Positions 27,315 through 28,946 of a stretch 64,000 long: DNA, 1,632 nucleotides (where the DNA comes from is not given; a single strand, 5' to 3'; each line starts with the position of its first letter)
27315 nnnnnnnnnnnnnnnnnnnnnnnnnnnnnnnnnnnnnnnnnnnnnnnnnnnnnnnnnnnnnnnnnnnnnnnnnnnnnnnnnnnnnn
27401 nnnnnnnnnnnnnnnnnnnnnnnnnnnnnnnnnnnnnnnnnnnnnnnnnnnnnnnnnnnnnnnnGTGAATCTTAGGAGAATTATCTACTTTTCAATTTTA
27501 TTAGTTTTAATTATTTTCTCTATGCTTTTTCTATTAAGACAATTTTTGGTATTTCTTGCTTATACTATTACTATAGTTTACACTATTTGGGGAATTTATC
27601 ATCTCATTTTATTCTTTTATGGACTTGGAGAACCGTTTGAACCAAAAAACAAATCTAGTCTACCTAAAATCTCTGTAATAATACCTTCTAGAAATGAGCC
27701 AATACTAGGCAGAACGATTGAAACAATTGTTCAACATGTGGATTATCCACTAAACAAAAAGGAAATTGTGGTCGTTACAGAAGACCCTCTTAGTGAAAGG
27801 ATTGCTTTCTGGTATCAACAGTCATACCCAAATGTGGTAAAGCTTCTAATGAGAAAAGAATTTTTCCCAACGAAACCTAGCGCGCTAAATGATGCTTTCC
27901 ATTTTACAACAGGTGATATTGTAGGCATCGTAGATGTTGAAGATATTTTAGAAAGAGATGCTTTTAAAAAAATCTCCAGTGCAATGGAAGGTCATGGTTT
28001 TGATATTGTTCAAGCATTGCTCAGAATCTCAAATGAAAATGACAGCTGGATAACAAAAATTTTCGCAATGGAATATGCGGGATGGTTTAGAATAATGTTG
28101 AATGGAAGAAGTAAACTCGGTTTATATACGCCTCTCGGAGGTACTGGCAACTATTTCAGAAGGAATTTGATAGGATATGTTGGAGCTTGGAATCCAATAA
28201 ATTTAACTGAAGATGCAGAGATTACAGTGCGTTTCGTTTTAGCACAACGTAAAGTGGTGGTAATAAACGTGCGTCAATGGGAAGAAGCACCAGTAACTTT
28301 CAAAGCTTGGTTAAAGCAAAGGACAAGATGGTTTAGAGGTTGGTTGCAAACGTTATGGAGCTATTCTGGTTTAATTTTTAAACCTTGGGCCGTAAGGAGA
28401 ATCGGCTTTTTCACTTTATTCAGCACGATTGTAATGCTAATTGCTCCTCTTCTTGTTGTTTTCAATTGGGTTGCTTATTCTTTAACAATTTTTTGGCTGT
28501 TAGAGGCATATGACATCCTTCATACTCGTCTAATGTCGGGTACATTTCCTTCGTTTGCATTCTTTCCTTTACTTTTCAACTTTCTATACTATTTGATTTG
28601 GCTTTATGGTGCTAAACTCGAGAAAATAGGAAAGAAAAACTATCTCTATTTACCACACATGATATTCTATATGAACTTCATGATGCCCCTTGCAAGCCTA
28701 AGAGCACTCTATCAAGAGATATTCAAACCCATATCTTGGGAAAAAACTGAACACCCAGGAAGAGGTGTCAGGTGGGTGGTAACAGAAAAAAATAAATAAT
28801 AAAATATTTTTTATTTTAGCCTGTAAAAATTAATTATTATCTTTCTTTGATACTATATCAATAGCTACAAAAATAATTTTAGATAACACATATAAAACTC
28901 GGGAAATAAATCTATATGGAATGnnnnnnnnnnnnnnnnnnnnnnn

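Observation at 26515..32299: Tandemly duplicated two-gene module: cytosolic 4xCys-pair zinc-ribbon/wHTH protein translationally coupled to a processive membrane GT2 synthase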

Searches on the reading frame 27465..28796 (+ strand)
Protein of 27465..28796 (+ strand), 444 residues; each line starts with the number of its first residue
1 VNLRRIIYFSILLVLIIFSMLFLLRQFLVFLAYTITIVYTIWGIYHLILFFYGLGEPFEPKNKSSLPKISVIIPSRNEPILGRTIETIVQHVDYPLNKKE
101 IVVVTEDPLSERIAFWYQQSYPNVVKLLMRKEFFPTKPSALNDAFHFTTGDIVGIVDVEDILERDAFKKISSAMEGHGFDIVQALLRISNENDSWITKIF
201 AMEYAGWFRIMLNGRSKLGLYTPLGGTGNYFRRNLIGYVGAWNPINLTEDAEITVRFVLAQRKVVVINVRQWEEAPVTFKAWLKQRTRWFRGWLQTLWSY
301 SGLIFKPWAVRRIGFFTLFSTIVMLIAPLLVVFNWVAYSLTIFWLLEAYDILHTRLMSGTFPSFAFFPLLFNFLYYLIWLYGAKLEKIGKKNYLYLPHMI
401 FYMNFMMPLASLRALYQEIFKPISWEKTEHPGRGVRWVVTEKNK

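Call 5: search_protein_families(library=pfam, proteins=[window:27465-28796:+], max_evalue=1)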
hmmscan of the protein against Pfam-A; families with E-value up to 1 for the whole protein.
window:27465-28796:+ (444 aa): 5 families
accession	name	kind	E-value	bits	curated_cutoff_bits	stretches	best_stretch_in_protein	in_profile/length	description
PF13641.12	Glyco_tranf_2_3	-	1.9e-26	93.9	27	1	67-292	1-230/230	Glycosyltransferase like family 2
PF13632.12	Glyco_trans_2_3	-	2.9e-19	70.1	27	1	153-346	2-191/198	Glycosyl transferase family group 2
PF00535.33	Glycos_transf_2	-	2e-12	47.8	23.3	1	70-202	1-131/168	Glycosyl transferase family 2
PF13506.12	Glyco_transf_21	-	0.0027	17.6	21.7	1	141-290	22-173/174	Glycosyl transferase family 21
PF10166.14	DUF2368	-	0.044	13.9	25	1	332-390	53-108/134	Uncharacterised conserved protein (DUF2368)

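Call 6: search_protein_families(library=ncbifam, proteins=[window:27465-28796:+], max_evalue=1)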
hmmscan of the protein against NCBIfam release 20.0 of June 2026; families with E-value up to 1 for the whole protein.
window:27465-28796:+ (444 aa): 15 families
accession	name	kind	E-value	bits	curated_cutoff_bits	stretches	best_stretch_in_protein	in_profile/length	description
TIGR03937.1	PgaC_IcaA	equivalog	7.5e-18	64.7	422.3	1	26-380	3-348/407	poly-beta-1,6-N-acetyl-D-glucosamine synthase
NF041865.1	EpsU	equivalog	3.3e-14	52.7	700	1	57-329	28-300/394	exopolysaccharide biosynthesis GT2 family glycosyltransferase EpsU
TIGR03111.1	glyc2_xrt_Gpos1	hypoth_equivalog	1.1e-12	47.5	363.95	1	62-414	44-396/439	TIGR03111 family XrtG-associated glycosyltransferase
TIGR04242.1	nodulat_NodC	equivalog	6.8e-09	35.2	550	1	61-205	42-187/395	chitooligosaccharide synthase NodC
NF053846.1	glyco_with_XrtP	equivalog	1.5e-07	30.5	520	1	189-428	190-435/440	XrtP-associated glycosyltransferase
NF011305.0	PRK14716.1-3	equivalog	5.5e-07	29.1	409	1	151-430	147-453/486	glycosyl transferase family protein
TIGR03030.1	CelA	equivalog_domain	9.3e-06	23.9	699.1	2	230-299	313-383/714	UDP-forming cellulose synthase catalytic subunit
NF011307.0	PRK14716.1-5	equivalog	5.6e-05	22.2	431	1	154-316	159-329/464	glycosyl transferase family protein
NF011306.0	PRK14716.1-4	equivalog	7.1e-05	21.8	504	1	62-241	43-228/442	glycosyl transferase family protein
TIGR04283.1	glyco_like_mftF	equivalog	9.5e-05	22.1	182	1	69-289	1-206/221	TIGR04283 family arsenosugar biosynthesis glycosyltransferase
NF011304.0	PRK14716.1-2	equivalog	0.00017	20.6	604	1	148-267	150-274/502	glycosyl transferase family protein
TIGR03965.1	mycofact_glyco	equivalog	0.0013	17.7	280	1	59-161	66-165/467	mycofactocin biosynthesis glycosyltransferase MftF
NF007482.0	PRK10073.1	equivalog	0.0036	16.4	423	1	63-184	2-120/334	glycosyltransferase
NF038299.1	EPS_HpsN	equivalog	0.01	14.8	425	1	67-164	1-96/317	hormogonium polysaccharide biosynthesis glycosyltransferase HpsN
NF010496.0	PRK13915.1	equivalog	0.021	13.9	262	1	67-158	31-125/307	glucosyl-3-phosphoglycerate synthase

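Call 11: search_solved_structures(query=window:27465-28796:+, max_evalue=0.01, show_alignments=2)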
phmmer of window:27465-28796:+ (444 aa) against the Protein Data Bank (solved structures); distinct sequences matched with E-value up to 0.01: 3.
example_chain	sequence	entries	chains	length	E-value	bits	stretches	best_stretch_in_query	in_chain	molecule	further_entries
6yv7_A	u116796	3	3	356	3.9e-07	32.4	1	63-161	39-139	Glycosyl transferase, family 2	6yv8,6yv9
6yv7_B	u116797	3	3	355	4e-07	32.4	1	63-161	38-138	Glycosyl transferase, family 2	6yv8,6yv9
3bcv_A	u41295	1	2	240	0.0056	18.7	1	64-182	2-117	Putative glycosyltransferase protein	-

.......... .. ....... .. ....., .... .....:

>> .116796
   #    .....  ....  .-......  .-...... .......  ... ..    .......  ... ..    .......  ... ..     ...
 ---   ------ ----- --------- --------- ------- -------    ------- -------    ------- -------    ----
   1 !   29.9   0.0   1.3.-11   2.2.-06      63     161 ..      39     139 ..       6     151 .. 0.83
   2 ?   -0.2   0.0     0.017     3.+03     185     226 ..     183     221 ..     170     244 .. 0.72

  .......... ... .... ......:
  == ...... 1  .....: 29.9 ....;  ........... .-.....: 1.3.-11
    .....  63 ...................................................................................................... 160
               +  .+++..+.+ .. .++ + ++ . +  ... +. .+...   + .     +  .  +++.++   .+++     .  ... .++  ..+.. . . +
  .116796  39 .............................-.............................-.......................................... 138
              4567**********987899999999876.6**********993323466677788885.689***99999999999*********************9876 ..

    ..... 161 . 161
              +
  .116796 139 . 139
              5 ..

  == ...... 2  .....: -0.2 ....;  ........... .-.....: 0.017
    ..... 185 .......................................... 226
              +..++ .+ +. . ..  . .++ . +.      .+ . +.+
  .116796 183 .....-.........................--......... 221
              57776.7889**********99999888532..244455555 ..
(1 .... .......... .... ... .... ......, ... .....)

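Call 42: find_homologous_proteins(query=window:27465-28796:+, max_evalue=1e-10)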
Query window:27465-28796:+ (444 aa): 188 proteins with E <= 1e-10 among 4484 candidates; the best 120 are listed.
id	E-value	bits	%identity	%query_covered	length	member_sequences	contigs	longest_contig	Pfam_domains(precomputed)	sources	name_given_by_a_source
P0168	1.4e-287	972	100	96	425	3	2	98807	PF13632.13,PF13641.13,PF00535.33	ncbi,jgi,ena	-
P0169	3.3e-214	730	71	100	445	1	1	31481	PF13632.13,PF13506.14,PF13641.13,PF00535.33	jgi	-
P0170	5.4e-190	650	64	100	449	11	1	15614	PF13632.13,PF13641.13,PF00535.33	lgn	-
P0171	5.8e-187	640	66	94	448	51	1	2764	PF13632.13,PF13641.13,PF00535.33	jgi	jgi:cellulose synthase/poly-beta-1,6-N-acetylglucosamine synthase-like glycosyltransferase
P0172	1.3e-186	639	66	94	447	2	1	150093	PF13632.13,PF13641.13,PF00535.33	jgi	jgi:cellulose synthase/poly-beta-1,6-N-acetylglucosamine synthase-like glycosyltransferase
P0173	2.3e-183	628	64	95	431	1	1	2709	PF13632.13,PF13641.13,PF00535.33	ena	-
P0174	1.1e-179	616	63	95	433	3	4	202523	PF13632.13,PF13641.13,PF00535.33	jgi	-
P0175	1.7e-174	599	57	100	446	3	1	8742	PF13632.13,PF13641.13,PF00535.33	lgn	-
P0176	3.1e-174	598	60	95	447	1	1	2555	PF13632.13,PF13641.13,PF00535.33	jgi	-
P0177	4.2e-174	598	59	100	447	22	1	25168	PF13632.13,PF13641.13,PF00535.33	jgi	jgi:cellulose synthase/poly-beta-1,6-N-acetylglucosamine synthase-like glycosyltransferase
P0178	7.4e-174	597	58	100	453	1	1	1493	PF13632.13,PF13641.13,PF00535.33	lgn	-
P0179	1.0e-173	596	60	94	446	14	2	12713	PF13632.13,PF13641.13,PF00535.33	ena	-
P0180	1.5e-173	596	60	95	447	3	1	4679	PF13632.13,PF13641.13,PF00535.33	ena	-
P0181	2.3e-173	595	60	95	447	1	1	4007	PF13632.13,PF13641.13,PF00535.33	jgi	-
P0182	5.0e-173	594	58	99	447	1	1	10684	PF13632.13,PF13641.13,PF00535.33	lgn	-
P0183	6.5e-173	594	59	100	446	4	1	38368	PF13632.13,PF13506.14,PF13641.13,PF00535.33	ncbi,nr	ncbi:MAG: glycosyltransferase [Nitrososphaerota archaeon]|nr:glycosyltransferase [Nitrososphaerota a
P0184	6.9e-173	594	60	95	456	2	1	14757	PF13632.13,PF13641.13,PF00535.33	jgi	jgi:cellulose synthase/poly-beta-1,6-N-acetylglucosamine synthase-like glycosyltransferase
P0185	1.1e-172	593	59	98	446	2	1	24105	PF13632.13,PF13641.13,PF00535.33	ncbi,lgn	ncbi:MAG: glycosyltransferase family 2 protein [Candidatus Caldarchaeales archaeon]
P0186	1.6e-172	592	58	100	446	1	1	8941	PF13632.13,PF13641.13,PF00535.33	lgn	-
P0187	1.0e-171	590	56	99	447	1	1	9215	PF13632.13,PF13641.13,PF00535.33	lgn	-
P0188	1.1e-171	590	61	94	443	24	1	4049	PF13632.13,PF13641.13,PF00535.33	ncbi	ncbi:MAG TPA: glycosyltransferase [Nitrososphaera sp.]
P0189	1.4e-171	589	59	98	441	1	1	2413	PF13632.13,PF13641.13,PF00535.33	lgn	-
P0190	2.3e-171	589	56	99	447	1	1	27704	PF13632.13,PF13641.13,PF00535.33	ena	-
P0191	4.5e-171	588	58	99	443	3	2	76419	PF13632.13,PF13506.14,PF13641.13,PF00535.33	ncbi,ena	-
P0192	8.5e-171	587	59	97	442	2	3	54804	PF13632.13,PF13641.13,PF00535.33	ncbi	ncbi:MAG: glycosyltransferase [Nitrososphaerota archaeon]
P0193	4.0e-170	585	60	94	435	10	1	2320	PF13632.13,PF13641.13,PF00535.33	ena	-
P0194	7.5e-170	584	60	94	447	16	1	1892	PF13632.13,PF13641.13,PF00535.33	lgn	-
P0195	1.5e-169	583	56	100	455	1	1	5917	PF13632.13,PF13641.13,PF00535.33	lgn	-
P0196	1.7e-169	583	58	94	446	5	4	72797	PF13632.13,PF13641.13,PF00535.33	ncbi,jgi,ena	-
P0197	2.4e-169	582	56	100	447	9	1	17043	PF13632.13,PF13641.13,PF00535.33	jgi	jgi:cellulose synthase/poly-beta-1,6-N-acetylglucosamine synthase-like glycosyltransferase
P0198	7.4e-169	580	57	99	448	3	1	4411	PF13632.13,PF13641.13,PF00535.33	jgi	jgi:cellulose synthase/poly-beta-1,6-N-acetylglucosamine synthase-like glycosyltransferase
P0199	3.1e-168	578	58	95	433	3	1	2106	PF13632.13,PF13641.13,PF00535.33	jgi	-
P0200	2.7e-167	575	57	99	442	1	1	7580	PF13632.13,PF13641.13,PF00535.33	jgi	jgi:cellulose synthase/poly-beta-1,6-N-acetylglucosamine synthase-like glycosyltransferase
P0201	4.9e-167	574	59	93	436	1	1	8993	PF13632.13,PF13641.13,PF00535.33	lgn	-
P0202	1.1e-166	573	59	93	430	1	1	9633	PF13632.13,PF13641.13,PF00535.33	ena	-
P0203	1.5e-166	573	57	99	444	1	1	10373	PF13632.13,PF13506.14,PF13641.13,PF00535.33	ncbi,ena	-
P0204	3.4e-166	572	58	91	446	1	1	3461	PF13632.13,PF13641.13,PF00535.33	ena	-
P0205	2.0e-165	569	60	93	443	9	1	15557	PF13632.13,PF13506.14,PF13641.13,PF00535.33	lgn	-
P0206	5.7e-165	568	57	94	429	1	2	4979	PF13632.13,PF13506.14,PF13641.13,PF00535.33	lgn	-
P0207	1.4e-164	566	58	94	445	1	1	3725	PF13632.13,PF13641.13,PF00535.33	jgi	-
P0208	2.7e-164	565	58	95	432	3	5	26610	PF13632.13,PF13641.13,PF00535.33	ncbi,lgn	-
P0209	6.2e-164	564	58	94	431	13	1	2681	PF13632.13,PF13641.13,PF00535.33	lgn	-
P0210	9.0e-164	564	57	95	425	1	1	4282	PF13632.13,PF13641.13,PF00535.33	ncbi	-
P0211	1.8e-163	563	56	94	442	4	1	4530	PF13632.13,PF13641.13,PF00535.33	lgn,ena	-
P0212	2.2e-163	562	57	97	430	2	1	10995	PF13632.13,PF13641.13,PF00535.33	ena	-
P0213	6.9e-163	561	58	94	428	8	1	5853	PF13632.13,PF13506.14,PF13641.13,PF00535.33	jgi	jgi:cellulose synthase/poly-beta-1,6-N-acetylglucosamine synthase-like glycosyltransferase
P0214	8.8e-163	560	55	100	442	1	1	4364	PF13632.13,PF13641.13,PF00535.33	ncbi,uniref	ncbi:MAG: glycosyltransferase [Nitrososphaera sp.]|uniref:glycosyltransferase n=1 Tax=Nitrososphaera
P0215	1.3e-162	560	56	97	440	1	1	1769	PF13632.13,PF13641.13,PF00535.33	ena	-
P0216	5.3e-162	558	54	99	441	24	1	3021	PF13632.13,PF13641.13,PF00535.33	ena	-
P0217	5.4e-162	558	58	93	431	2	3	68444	PF13632.13,PF13506.14,PF13641.13,PF00535.33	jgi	jgi:cellulose synthase/poly-beta-1,6-N-acetylglucosamine synthase-like glycosyltransferase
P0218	2.1e-161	556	57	96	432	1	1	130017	PF13632.13,PF13641.13,PF00535.33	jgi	jgi:cellulose synthase/poly-beta-1,6-N-acetylglucosamine synthase-like glycosyltransferase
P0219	2.2e-161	556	55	99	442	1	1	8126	PF13632.13,PF13641.13,PF00535.33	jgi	jgi:cellulose synthase/poly-beta-1,6-N-acetylglucosamine synthase-like glycosyltransferase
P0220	3.2e-161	555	58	94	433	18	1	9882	PF13632.13,PF13641.13,PF00535.33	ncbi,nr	ncbi:MAG TPA: glycosyltransferase [Nitrososphaera sp.]|nr:glycosyltransferase [Nitrososphaera sp.]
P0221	4.4e-161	555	56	99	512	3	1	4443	PF13632.13,PF13641.13,PF00535.33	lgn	-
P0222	1.0e-160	554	56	98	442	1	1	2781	PF13632.13,PF13641.13,PF00535.33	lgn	-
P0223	1.7e-160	553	56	98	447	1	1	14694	PF13632.13,PF13641.13,PF00535.33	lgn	-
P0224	1.5e-159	550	55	99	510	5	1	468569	PF13632.13,PF13641.13,PF00535.33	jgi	jgi:cellulose synthase/poly-beta-1,6-N-acetylglucosamine synthase-like glycosyltransferase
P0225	4.0e-159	548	56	96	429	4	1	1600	PF13632.13,PF13641.13,PF00535.33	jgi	jgi:cellulose synthase/poly-beta-1,6-N-acetylglucosamine synthase-like glycosyltransferase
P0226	2.4e-158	546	54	99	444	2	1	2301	PF13632.13,PF13641.13,PF00535.33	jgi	jgi:cellulose synthase/poly-beta-1,6-N-acetylglucosamine synthase-like glycosyltransferase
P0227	2.5e-158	546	55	99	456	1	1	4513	PF13632.13,PF13641.13,PF00535.33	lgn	-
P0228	1.1e-157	544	56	95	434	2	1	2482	PF13632.13,PF13641.13,PF00535.33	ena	-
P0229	2.5e-157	542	54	97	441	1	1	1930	PF13632.13,PF13641.13,PF00535.33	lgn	-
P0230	5.4e-157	541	58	91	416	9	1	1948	PF13632.13,PF13641.13,PF00535.33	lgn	-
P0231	1.3e-156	540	55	98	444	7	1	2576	PF13632.13,PF13641.13,PF00535.33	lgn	-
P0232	1.5e-156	540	55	93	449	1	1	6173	PF13632.13,PF13641.13,PF00535.33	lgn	-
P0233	2.1e-156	539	54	98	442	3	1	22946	PF13632.13,PF13641.13,PF00535.33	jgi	-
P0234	2.8e-156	539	56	93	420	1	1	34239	PF13632.13,PF13641.13,PF00535.33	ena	-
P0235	3.1e-156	539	56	93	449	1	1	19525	PF13632.13,PF13641.13,PF00535.33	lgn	-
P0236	4.8e-156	538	56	95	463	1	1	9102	PF13632.13,PF13641.13,PF00535.33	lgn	-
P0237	7.9e-156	537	54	98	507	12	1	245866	PF13632.13,PF13641.13,PF00535.33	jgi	jgi:glycosyltransferase XagB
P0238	2.1e-155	536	53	99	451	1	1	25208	PF13632.13,PF13641.13,PF00535.33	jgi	jgi:cellulose synthase/poly-beta-1,6-N-acetylglucosamine synthase-like glycosyltransferase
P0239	3.3e-155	535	54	99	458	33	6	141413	PF13632.13,PF13641.13,PF00535.33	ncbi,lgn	ncbi:MAG: glycosyltransferase [Candidatus Nitrosocaldus sp.]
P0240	3.4e-155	535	55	94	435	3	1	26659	PF13632.13,PF13641.13,PF00535.33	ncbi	ncbi:MAG: glycosyltransferase family 2 protein [Nitrososphaerales archaeon]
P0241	5.2e-155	535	51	99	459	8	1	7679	PF13632.13,PF13641.13,PF00535.33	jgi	-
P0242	5.2e-155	535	55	99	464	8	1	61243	PF13632.13,PF13641.13,PF00535.33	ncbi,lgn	-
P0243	7.4e-155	534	53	98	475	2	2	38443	PF13632.13,PF13641.13,PF00535.33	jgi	-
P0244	8.9e-155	534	55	98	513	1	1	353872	PF13632.13,PF13641.13,PF00535.33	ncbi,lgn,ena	-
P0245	1.3e-154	534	56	98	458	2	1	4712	PF13632.13,PF13641.13,PF00535.33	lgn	-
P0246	1.4e-154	533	53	98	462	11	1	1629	PF13632.13,PF13641.13,PF00535.33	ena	-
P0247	1.5e-154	533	56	89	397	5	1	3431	PF13632.13,PF13641.13,PF00535.33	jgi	-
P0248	1.7e-154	533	53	96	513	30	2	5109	PF13632.13,PF13641.13,PF00535.33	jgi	jgi:cellulose synthase/poly-beta-1,6-N-acetylglucosamine synthase-like glycosyltransferase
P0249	4.1e-154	532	55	95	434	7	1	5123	PF13632.13,PF13506.14,PF13641.13,PF00535.33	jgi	jgi:cellulose synthase/poly-beta-1,6-N-acetylglucosamine synthase-like glycosyltransferase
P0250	7.3e-154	531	53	98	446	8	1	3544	PF13632.13,PF13506.14,PF13641.13,PF00535.33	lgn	-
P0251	2.6e-153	529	52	95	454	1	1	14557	PF13632.13,PF13641.13,PF00535.33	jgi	-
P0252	3.2e-153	529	54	98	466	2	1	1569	PF13632.13,PF13506.14,PF13641.13,PF00535.33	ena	-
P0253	4.2e-153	528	56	94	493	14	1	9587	PF13632.13,PF13641.13,PF00535.33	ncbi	-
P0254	8.4e-153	528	54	97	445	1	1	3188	PF13632.13,PF13641.13,PF00535.33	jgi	jgi:cellulose synthase/poly-beta-1,6-N-acetylglucosamine synthase-like glycosyltransferase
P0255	8.7e-153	527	53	98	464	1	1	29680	PF13632.13,PF13506.14,PF13641.13,PF00535.33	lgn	-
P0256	1.7e-152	527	52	98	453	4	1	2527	PF13632.13,PF13641.13,PF00535.33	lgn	-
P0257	3.6e-152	525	53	97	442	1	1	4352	PF13632.13,PF13641.13,PF00535.33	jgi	jgi:glycosyltransferase XagB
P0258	7.4e-152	524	53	99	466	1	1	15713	PF13632.13,PF13641.13,PF00535.33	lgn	-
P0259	1.0e-151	524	53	98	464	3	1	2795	PF13632.13,PF13641.13,PF00535.33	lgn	-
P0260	1.5e-151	523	52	99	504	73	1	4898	PF13632.13,PF13641.13,PF00535.33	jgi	jgi:cellulose synthase/poly-beta-1,6-N-acetylglucosamine synthase-like glycosyltransferase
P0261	1.5e-150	520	52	99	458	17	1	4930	PF13632.13,PF13641.13,PF00535.33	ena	-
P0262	1.6e-150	520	60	84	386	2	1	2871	PF13632.13,PF13506.14,PF13641.13,PF00535.33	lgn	-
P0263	3.2e-150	519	53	98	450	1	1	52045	PF13632.13,PF13641.13,PF00535.33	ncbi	-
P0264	3.6e-150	519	54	93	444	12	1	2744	PF13632.13,PF13506.14,PF13641.13,PF00535.33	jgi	jgi:glycosyltransferase XagB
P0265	1.4e-149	517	53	98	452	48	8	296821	PF13632.13,PF13641.13,PF00535.33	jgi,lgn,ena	-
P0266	2.1e-149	516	53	98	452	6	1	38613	PF13632.13,PF13641.13,PF00535.33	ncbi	-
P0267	3.0e-149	516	52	98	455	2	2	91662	PF13632.13,PF13641.13,PF00535.33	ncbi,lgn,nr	ncbi:MAG: glycosyltransferase [Candidatus Nitrosocaldus sp.]|nr:glycosyltransferase [Candidatus Nitr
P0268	4.1e-149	515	53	96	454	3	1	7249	PF13632.13,PF13641.13,PF00535.33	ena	-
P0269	6.3e-149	515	52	99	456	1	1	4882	PF13632.13,PF13641.13,PF00535.33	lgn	-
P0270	9.1e-149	514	52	98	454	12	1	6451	PF13632.13,PF13506.14,PF13641.13,PF00535.33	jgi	-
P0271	2.5e-148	513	51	99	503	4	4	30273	PF13632.13,PF13641.13,PF00535.33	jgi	-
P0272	2.3e-147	510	52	99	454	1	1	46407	PF13632.13,PF13506.14,PF13641.13,PF00535.33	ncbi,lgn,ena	-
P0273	3.3e-147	509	56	88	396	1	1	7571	PF13632.13,PF13641.13,PF00535.33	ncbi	-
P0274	5.5e-147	508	52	97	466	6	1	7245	PF13632.13,PF13641.13,PF00535.33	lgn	-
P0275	2.9e-146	506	57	88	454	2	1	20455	PF13632.13,PF13641.13,PF00535.33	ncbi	ncbi:MAG: glycosyltransferase [Nitrososphaerota archaeon]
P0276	3.6e-145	502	52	94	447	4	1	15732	PF13632.13,PF13641.13,PF00535.33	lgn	-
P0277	4.8e-145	502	52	93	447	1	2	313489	PF13632.13,PF13641.13,PF00535.33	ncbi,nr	ncbi:MAG: glycosyltransferase [Thaumarchaeota archaeon]|nr:glycosyltransferase [Candidatus Calditenu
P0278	4.7e-144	499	52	98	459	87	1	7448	PF13632.13,PF13641.13,PF00535.33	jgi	jgi:cellulose synthase/poly-beta-1,6-N-acetylglucosamine synthase-like glycosyltransferase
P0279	7.2e-143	495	57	90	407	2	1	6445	PF13632.13,PF13641.13,PF00535.33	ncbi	-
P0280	1.0e-142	494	52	98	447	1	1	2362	PF13632.13,PF13641.13,PF00535.33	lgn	-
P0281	1.4e-139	484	51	93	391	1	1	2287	PF13632.13,PF13641.13,PF00535.33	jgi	jgi:glycosyltransferase involved in cell wall biosynthesis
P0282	3.5e-136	473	51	98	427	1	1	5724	PF13632.13,PF13641.13,PF00535.33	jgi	jgi:cellulose synthase/poly-beta-1,6-N-acetylglucosamine synthase-like glycosyltransferase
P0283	4.5e-136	472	49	99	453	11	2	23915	PF13632.13,PF13641.13,PF00535.33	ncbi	ncbi:MAG: glycosyltransferase family 2 protein [Nitrososphaerota archaeon]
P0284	6.0e-136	472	49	99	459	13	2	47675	PF13632.13,PF13641.13,PF00535.33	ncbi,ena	-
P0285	9.4e-131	455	60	73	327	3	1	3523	PF13632.13,PF13506.14,PF13641.13,PF00535.33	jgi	-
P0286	1.2e-127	445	54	82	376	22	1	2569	PF13632.13,PF13641.13,PF00535.33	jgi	jgi:cellulose synthase/poly-beta-1,6-N-acetylglucosamine synthase-like glycosyltransferase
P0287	2.3e-127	444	56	78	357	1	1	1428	PF13632.13,PF13641.13,PF00535.33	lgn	-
